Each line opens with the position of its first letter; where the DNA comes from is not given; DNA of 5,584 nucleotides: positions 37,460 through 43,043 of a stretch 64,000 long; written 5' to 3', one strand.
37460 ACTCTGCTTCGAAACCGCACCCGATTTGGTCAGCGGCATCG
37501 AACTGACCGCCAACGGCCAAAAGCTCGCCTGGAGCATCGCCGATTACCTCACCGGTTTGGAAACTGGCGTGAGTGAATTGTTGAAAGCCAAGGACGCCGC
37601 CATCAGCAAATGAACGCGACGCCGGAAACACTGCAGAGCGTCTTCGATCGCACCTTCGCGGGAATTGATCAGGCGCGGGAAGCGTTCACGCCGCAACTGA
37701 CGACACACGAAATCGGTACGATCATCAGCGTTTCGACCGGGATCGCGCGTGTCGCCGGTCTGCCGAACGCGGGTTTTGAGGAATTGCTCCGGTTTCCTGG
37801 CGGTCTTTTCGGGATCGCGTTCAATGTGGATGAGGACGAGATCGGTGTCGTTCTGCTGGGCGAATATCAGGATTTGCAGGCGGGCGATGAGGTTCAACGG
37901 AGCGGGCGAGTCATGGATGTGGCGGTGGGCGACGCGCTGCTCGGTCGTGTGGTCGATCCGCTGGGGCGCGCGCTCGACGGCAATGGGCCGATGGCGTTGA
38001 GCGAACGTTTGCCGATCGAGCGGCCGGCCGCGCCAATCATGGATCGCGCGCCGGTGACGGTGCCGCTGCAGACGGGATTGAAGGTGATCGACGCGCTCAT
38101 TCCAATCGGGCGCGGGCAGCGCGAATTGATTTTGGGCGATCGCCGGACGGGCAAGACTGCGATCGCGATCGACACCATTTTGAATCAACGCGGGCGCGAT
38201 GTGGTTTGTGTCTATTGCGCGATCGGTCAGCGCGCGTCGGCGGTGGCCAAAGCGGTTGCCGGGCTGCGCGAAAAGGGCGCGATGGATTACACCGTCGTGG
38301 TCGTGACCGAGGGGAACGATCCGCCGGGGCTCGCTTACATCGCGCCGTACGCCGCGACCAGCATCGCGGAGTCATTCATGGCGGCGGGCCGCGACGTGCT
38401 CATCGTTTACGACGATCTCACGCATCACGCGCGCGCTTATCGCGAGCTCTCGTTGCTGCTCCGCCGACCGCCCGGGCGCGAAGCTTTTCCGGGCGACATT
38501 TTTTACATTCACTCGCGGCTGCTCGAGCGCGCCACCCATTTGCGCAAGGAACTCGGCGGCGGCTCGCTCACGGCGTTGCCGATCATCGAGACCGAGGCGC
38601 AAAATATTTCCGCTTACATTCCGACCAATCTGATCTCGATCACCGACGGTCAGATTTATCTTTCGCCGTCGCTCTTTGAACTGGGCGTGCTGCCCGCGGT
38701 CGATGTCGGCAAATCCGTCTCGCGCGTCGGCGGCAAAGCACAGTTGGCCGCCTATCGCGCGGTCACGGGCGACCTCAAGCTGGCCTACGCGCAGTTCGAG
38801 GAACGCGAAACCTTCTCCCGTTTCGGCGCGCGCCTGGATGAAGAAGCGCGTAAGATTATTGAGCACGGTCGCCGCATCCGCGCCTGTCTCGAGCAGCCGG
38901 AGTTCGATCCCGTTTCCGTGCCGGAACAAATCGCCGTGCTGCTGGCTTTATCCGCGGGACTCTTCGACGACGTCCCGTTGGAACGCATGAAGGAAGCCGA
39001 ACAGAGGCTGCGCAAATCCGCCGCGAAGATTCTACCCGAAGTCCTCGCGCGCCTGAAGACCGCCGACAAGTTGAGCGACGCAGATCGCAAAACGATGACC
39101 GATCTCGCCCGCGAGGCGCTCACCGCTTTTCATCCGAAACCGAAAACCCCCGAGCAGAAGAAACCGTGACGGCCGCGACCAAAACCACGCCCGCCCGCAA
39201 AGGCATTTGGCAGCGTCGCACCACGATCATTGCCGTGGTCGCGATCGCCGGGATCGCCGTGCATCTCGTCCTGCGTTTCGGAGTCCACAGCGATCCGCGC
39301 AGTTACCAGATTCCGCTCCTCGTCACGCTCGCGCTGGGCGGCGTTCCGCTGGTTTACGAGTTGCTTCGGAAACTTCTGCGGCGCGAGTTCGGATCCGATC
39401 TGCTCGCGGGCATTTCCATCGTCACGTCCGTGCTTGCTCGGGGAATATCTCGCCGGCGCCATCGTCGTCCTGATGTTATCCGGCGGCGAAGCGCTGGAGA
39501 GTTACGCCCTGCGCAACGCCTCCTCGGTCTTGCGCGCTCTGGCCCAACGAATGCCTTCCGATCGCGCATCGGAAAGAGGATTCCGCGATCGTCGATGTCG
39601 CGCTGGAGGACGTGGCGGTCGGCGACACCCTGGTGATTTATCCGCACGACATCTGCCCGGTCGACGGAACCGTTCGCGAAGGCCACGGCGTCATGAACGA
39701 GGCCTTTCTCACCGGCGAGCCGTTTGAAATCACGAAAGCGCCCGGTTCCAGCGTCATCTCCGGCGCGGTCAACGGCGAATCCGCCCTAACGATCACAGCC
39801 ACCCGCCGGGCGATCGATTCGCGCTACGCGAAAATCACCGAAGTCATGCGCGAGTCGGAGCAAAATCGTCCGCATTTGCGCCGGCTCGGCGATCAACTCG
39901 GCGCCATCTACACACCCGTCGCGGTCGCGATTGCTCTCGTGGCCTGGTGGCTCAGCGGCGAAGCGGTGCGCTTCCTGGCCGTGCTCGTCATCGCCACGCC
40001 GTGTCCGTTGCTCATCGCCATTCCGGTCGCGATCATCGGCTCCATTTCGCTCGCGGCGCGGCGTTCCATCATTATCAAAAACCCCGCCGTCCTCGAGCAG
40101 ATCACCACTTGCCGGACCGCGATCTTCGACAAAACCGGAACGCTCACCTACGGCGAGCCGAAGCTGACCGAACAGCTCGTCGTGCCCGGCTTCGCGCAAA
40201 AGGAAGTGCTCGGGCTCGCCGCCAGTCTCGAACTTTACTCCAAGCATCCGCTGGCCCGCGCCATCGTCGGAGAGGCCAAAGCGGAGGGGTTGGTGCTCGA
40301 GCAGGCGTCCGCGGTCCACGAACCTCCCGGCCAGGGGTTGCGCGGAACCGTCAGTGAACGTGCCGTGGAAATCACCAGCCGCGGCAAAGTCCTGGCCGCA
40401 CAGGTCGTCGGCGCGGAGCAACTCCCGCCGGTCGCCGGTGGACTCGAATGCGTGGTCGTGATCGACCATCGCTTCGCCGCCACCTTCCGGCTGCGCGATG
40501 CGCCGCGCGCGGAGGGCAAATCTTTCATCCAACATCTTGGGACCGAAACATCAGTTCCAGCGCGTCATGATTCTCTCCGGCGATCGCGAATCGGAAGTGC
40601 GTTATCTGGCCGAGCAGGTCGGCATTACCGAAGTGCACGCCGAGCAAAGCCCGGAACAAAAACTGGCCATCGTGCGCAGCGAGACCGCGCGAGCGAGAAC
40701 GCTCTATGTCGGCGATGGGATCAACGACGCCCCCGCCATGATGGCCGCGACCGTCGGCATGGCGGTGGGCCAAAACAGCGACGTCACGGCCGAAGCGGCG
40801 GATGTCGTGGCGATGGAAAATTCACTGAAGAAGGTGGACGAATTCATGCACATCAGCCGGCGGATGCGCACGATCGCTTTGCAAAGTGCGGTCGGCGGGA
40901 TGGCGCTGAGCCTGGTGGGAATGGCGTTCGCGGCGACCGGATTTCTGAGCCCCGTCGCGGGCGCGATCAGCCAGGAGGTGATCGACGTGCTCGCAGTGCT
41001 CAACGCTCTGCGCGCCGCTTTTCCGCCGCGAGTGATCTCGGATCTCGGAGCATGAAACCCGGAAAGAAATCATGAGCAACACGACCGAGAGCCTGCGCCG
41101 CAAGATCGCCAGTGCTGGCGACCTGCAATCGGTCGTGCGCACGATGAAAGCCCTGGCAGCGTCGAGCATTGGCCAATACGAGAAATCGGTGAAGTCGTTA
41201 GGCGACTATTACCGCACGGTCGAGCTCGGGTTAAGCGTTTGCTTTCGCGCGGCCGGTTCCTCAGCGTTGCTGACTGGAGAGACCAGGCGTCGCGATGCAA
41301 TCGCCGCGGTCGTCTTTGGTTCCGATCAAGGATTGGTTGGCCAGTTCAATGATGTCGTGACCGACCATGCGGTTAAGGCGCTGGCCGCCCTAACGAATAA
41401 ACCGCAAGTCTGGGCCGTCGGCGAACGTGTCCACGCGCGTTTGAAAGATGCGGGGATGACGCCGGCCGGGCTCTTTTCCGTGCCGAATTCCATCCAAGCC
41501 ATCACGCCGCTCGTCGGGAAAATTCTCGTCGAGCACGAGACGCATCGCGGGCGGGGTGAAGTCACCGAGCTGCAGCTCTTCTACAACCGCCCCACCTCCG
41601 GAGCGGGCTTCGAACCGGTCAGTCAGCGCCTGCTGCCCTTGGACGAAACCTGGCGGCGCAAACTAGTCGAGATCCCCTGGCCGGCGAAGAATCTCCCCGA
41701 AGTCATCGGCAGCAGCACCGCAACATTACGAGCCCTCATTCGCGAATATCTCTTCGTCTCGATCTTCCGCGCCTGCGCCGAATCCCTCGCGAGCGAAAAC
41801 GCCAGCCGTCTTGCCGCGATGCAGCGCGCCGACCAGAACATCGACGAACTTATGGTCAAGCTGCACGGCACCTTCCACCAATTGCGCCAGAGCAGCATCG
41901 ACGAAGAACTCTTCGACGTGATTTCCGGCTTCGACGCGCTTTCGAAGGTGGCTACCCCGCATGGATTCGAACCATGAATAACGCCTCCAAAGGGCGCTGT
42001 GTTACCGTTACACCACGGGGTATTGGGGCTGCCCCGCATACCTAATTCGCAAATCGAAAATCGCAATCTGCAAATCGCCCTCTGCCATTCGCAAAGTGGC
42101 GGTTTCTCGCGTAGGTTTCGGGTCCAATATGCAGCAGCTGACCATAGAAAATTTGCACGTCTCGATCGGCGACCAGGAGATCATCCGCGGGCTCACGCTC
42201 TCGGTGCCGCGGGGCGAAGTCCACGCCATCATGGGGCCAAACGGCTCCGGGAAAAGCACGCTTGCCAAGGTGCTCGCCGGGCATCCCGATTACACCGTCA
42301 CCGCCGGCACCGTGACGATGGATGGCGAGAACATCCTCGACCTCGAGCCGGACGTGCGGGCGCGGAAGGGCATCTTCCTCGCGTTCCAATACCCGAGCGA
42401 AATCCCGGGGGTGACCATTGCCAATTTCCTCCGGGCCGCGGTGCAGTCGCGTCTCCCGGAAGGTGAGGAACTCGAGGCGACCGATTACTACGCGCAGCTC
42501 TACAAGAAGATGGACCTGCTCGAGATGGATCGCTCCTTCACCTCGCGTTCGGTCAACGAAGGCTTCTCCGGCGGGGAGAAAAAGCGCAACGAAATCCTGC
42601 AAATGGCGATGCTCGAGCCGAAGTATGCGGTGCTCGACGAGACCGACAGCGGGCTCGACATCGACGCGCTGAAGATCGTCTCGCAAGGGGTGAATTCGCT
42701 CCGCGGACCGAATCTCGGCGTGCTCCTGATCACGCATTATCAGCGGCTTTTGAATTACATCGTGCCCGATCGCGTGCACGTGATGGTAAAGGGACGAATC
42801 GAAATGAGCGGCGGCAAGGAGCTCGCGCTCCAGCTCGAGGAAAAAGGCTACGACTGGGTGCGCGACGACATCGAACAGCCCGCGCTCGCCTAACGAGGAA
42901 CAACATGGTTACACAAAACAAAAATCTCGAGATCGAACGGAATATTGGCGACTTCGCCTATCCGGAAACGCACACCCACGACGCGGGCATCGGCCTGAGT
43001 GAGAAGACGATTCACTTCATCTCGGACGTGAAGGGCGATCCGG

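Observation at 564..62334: Hyper-abundant 9-mer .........: candidate DNA-uptake-sequence-like genome signal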

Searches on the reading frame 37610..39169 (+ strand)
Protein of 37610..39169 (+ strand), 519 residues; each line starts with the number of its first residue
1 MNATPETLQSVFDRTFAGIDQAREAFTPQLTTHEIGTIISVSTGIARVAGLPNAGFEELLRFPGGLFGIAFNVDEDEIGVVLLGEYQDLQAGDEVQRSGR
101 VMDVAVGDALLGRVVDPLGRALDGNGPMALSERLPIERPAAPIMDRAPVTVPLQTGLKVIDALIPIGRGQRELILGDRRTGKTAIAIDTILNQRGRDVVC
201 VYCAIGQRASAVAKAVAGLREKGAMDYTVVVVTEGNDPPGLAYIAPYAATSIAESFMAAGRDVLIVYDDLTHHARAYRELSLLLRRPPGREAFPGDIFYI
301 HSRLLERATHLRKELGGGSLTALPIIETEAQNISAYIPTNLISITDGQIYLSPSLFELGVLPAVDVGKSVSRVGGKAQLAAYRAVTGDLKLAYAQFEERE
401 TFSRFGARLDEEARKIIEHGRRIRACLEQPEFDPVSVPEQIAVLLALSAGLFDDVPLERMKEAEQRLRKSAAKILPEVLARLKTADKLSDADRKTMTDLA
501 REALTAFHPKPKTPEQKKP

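Call 9: search_protein_families(library=ncbifam, proteins=[window:37610-39169:+])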
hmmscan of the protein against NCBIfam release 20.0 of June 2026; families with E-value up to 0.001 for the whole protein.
window:37610-39169:+ (519 aa): 35 families (the best 25 are shown)
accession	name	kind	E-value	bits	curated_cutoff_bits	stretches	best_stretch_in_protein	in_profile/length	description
TIGR03324.1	alt_F1F0_F1_al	exception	4.3e-275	913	750.5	1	9-504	2-497/497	alternate F1F0 ATPase, F1 subunit alpha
NF009884.0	PRK13343.1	equivalog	6.3e-221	734.4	554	1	12-507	7-502/507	F0F1 ATP synthase subunit alpha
TIGR00962.1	atpA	equivalog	1.5e-193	644.1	484.45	1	19-498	11-492/503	F0F1 ATP synthase subunit alpha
NF045863.1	glide_MMOB1660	exception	1.9e-124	416.5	600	1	38-452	3-422/515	MMOB1660 family gliding motility ATPase complex subunit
NF005523.0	PRK07165.1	equivalog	1.9e-90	303.9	414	1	73-453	44-424/509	ATP F0F1 synthase subunit alpha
NF045936.2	MSC_0619_alpha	exception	7.4e-83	278.9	520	1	81-433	48-400/505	MSC_0619 family F1-like ATPase alpha subunit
TIGR02546.1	III_secr_ATP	equivalog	3.7e-61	207.1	604.75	1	73-446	48-420/423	type III secretion system ATPase SctN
TIGR03496.1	FliI_clade1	equivalog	1.1e-59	202.3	619.1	1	72-444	40-411/414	flagellar protein export ATPase FliI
TIGR01026.1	fliI_yscN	subfamily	8.3e-53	179.7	379.5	1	73-441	67-432/440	FliI/YscN family ATPase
NF005391.0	PRK06936.1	equivalog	2.2e-52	178.4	657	1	77-445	70-435/439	type III secretion system ATPase SctN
TIGR03498.1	FliI_clade3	equivalog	3.8e-51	174.1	587.45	1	72-443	42-413/418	flagellar protein export ATPase FliI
NF005295.0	PRK06820.1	equivalog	4.8e-49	167.5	690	1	30-430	25-421/440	EscN/YscN/HrcN family type III secretion system ATPase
NF006575.0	PRK09099.1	subfamily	9.8e-48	163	706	1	35-444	27-437/443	type III secretion system ATPase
TIGR03497.1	FliI_clade2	equivalog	3.6e-47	161.2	629.8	1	74-440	42-405/413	flagellar protein export ATPase FliI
NF006012.0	PRK08149.1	equivalog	2.8e-46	158.3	594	1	80-407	61-386/431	type III secretion system ATPase SctN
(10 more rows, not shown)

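Call 14: find_encoding_contigs(protein=window:37610-39169:+, flank=10000, max_places=6)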
Protein window:37610-39169:+ (519 aa): no gene with exactly this product is on record in the collection.

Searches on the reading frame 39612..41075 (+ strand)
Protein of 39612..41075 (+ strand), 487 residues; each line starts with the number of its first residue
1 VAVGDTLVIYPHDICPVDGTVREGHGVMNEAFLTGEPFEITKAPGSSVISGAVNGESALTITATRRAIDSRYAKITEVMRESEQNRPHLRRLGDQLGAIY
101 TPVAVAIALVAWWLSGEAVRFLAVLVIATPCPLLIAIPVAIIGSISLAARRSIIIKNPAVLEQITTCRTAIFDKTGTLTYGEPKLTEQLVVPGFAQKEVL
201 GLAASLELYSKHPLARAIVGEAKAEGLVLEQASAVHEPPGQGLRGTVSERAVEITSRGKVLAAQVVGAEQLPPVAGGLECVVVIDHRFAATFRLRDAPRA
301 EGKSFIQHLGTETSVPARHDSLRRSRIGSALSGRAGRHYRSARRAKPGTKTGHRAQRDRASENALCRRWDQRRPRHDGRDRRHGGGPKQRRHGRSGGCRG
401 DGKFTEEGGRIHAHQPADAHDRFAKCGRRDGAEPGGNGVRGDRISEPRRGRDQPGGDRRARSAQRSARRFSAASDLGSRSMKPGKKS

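Call 21: search_protein_families(library=pfam, proteins=[window:39612-41075:+], max_evalue=0.001)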
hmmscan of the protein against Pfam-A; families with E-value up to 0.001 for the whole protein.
window:39612-41075:+ (487 aa): 2 families
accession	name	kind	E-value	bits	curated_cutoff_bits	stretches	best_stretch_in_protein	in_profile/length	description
PF00122.25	E1-E2_ATPase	-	1.1e-32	113.4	28.1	1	2-151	24-181/181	E1-E2 ATPase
PF00702.32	Hydrolase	-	6.3e-06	27.1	26.4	1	168-235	2-50/191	haloacid dehalogenase-like hydrolase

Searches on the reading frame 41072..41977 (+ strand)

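Call 33: search_protein_families(library=pfam, proteins=[window:41072-41977:+], max_evalue=0.0001)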
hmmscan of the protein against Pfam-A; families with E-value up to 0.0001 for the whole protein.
window:41072-41977:+ (301 aa): 1 family
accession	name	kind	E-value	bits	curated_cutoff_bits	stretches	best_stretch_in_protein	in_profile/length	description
PF00231.24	ATP-synt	-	5e-55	187.7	39.9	1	5-290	2-285/285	ATP synthase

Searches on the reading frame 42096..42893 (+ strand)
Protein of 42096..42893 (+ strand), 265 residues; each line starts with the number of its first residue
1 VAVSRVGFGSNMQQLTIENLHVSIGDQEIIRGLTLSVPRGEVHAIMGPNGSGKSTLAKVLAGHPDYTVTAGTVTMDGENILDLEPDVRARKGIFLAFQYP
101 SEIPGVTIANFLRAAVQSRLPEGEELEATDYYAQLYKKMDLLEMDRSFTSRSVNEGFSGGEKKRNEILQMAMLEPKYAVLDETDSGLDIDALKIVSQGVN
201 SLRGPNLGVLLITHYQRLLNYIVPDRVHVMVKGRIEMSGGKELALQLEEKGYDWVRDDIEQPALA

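Call 33: search_protein_families(library=pfam, proteins=[window:42096-42893:+], max_evalue=0.0001)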
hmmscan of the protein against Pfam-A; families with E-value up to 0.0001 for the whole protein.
window:42096-42893:+ (265 aa): 2 families
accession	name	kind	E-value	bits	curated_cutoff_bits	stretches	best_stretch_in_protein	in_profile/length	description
PF00005.33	ABC_tran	-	8.1e-25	88.4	25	1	31-183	2-135/137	ABC transporter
PF02463.25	SMC_N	-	1.2e-05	25.3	40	0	41-57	25-41/220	RecF/RecN/SMC N terminal domain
